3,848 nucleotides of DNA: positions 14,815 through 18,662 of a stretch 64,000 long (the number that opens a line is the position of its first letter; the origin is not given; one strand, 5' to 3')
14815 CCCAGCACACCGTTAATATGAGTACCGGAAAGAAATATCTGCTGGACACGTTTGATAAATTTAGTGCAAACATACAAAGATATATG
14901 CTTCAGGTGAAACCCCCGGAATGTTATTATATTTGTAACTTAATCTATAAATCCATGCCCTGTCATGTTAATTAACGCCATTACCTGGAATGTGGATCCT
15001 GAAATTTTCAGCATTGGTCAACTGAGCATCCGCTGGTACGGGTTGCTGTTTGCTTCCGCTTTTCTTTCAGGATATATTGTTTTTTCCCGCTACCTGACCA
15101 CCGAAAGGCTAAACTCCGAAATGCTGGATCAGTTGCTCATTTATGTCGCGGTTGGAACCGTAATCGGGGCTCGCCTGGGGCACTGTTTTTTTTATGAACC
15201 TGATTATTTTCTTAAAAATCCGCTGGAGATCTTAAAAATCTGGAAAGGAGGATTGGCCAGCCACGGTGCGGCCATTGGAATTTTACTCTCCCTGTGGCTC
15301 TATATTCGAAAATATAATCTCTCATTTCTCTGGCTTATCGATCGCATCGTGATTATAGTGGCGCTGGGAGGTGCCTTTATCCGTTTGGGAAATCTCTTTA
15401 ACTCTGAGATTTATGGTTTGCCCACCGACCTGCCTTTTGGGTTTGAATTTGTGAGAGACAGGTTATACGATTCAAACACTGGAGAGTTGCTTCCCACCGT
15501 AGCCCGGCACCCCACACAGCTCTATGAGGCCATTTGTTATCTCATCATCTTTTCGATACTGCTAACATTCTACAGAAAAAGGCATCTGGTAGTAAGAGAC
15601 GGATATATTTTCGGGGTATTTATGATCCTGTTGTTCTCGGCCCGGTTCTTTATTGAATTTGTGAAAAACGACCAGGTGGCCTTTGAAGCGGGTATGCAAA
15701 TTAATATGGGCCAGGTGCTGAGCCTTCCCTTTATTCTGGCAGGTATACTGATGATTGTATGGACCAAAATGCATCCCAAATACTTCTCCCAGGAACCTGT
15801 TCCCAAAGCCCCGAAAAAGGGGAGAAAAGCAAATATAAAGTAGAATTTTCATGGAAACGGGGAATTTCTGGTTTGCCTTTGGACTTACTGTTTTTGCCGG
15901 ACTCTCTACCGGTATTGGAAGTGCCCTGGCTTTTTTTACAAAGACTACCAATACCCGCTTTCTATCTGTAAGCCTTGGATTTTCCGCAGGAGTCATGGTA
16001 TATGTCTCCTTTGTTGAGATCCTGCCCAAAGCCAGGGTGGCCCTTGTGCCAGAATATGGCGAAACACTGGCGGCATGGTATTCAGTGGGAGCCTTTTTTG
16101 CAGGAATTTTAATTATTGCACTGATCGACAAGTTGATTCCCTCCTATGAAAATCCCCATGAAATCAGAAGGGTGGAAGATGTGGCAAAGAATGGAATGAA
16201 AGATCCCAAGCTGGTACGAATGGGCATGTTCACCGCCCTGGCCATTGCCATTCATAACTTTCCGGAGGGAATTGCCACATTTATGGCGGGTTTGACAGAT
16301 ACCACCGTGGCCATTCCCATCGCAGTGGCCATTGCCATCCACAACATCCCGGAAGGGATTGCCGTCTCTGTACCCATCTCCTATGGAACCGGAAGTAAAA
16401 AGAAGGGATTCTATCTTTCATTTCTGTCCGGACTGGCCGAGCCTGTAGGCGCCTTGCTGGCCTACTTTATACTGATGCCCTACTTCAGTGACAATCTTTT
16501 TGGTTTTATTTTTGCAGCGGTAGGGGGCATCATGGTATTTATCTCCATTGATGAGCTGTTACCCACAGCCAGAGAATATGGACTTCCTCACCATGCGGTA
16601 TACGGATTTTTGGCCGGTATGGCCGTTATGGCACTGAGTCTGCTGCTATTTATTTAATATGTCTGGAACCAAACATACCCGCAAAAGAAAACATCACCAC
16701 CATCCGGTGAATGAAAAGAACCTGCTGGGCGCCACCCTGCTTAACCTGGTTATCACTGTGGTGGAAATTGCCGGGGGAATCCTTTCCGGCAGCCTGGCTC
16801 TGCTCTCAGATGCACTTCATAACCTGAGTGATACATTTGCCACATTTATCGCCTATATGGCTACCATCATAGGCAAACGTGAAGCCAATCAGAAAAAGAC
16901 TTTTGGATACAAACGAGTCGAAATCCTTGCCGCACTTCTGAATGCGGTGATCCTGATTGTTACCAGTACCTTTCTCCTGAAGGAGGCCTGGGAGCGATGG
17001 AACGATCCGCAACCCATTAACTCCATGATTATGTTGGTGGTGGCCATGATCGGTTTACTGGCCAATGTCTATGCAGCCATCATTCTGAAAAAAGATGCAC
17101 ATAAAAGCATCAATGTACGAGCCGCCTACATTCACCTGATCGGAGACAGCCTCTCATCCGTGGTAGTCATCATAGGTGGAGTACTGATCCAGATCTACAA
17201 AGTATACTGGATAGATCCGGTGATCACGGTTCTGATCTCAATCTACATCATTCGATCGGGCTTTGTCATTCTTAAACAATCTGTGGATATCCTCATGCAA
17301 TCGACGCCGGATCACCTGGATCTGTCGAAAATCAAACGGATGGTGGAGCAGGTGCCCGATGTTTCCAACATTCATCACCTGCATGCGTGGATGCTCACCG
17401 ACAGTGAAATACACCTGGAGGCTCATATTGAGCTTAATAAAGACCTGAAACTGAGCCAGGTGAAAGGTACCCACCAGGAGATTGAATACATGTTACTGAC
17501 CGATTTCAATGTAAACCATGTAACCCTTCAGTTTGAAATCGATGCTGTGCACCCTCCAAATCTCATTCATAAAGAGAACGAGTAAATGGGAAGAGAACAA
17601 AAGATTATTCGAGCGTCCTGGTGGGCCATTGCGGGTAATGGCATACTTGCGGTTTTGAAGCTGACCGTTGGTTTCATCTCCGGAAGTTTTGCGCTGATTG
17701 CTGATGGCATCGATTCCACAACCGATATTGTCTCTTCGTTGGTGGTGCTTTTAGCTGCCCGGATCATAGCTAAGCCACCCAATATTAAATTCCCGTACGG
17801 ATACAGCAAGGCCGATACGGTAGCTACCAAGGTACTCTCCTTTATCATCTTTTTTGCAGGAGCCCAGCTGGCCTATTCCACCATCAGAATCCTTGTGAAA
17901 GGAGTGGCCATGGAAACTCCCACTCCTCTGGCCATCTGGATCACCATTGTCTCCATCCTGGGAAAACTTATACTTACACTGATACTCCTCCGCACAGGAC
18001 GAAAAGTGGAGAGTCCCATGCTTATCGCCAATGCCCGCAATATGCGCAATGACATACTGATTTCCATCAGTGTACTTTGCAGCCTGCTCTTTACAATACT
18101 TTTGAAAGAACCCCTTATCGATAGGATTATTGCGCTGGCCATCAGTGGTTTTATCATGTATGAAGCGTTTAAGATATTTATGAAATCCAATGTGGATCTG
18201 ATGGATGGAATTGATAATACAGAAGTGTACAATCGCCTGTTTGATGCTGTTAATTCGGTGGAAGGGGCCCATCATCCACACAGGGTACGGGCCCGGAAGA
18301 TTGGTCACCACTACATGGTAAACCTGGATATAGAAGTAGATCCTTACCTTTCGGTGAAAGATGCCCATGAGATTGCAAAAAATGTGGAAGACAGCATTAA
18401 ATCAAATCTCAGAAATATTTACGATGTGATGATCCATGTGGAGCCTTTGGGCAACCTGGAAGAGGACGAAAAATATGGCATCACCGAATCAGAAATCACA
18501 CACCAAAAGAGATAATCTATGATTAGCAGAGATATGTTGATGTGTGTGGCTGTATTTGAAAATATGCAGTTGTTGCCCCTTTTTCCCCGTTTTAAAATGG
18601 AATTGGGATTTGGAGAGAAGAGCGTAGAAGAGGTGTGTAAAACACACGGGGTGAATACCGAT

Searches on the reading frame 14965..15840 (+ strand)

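Call 104: search_protein_families(library=pfam, proteins=[window:14965-15840:+], max_evalue=0.00001)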
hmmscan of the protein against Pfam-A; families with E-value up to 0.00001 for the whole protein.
window:14965-15840:+ (292 aa): 1 family
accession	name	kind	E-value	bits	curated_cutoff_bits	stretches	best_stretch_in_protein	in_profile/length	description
PF01790.23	LGT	-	6.6e-74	248.7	24.9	1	12-266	1-240/240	Prolipoprotein diacylglyceryl transferase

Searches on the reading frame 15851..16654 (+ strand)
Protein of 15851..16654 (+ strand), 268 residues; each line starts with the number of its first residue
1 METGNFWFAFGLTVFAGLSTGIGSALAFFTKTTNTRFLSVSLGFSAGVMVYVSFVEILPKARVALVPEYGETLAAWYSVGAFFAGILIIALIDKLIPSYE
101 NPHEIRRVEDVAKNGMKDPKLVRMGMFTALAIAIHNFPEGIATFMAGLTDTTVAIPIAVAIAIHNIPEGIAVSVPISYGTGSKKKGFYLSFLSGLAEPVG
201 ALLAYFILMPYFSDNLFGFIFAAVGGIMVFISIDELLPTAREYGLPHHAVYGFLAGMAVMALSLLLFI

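Call 104: search_protein_families(library=pfam, proteins=[window:15851-16654:+], max_evalue=0.00001)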
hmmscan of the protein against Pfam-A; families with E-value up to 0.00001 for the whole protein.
window:15851-16654:+ (268 aa): 1 family
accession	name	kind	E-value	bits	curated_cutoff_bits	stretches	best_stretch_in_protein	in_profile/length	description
PF02535.28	Zip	-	1.1e-29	104.1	35.1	2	115-262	168-321/323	ZIP Zinc transporter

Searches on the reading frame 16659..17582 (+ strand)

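Call 104: search_protein_families(library=pfam, proteins=[window:16659-17582:+], max_evalue=0.00001)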
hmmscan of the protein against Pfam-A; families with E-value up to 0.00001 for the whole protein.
window:16659-17582:+ (308 aa): 2 families
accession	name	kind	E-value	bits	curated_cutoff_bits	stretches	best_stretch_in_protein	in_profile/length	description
PF01545.26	Cation_efflux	-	1.5e-48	165.7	26.6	1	25-213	4-198/198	Cation efflux family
PF16916.11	ZT_dimer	-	7.4e-15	55.2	26.7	1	217-293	1-76/78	Dimerisation domain of Zinc Transporter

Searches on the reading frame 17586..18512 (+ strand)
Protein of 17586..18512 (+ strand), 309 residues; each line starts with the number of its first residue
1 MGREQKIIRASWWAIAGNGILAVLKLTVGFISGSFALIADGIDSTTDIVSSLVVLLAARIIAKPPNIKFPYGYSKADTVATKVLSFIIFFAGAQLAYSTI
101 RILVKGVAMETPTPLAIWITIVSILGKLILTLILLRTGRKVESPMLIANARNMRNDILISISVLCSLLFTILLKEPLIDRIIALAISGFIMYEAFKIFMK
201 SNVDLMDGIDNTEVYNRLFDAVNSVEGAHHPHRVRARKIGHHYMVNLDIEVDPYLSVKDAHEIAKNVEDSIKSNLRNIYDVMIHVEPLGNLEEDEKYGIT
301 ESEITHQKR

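Call 104: search_protein_families(library=pfam, proteins=[window:17586-18512:+], max_evalue=0.00001)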
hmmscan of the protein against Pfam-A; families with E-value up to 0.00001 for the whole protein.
window:17586-18512:+ (309 aa): 2 families
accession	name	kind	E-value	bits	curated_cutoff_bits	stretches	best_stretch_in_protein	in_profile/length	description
PF01545.26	Cation_efflux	-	8.8e-43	146.8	26.6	1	12-206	2-198/198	Cation efflux family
PF16916.11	ZT_dimer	-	8.6e-22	77.4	26.7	1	213-287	4-77/78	Dimerisation domain of Zinc Transporter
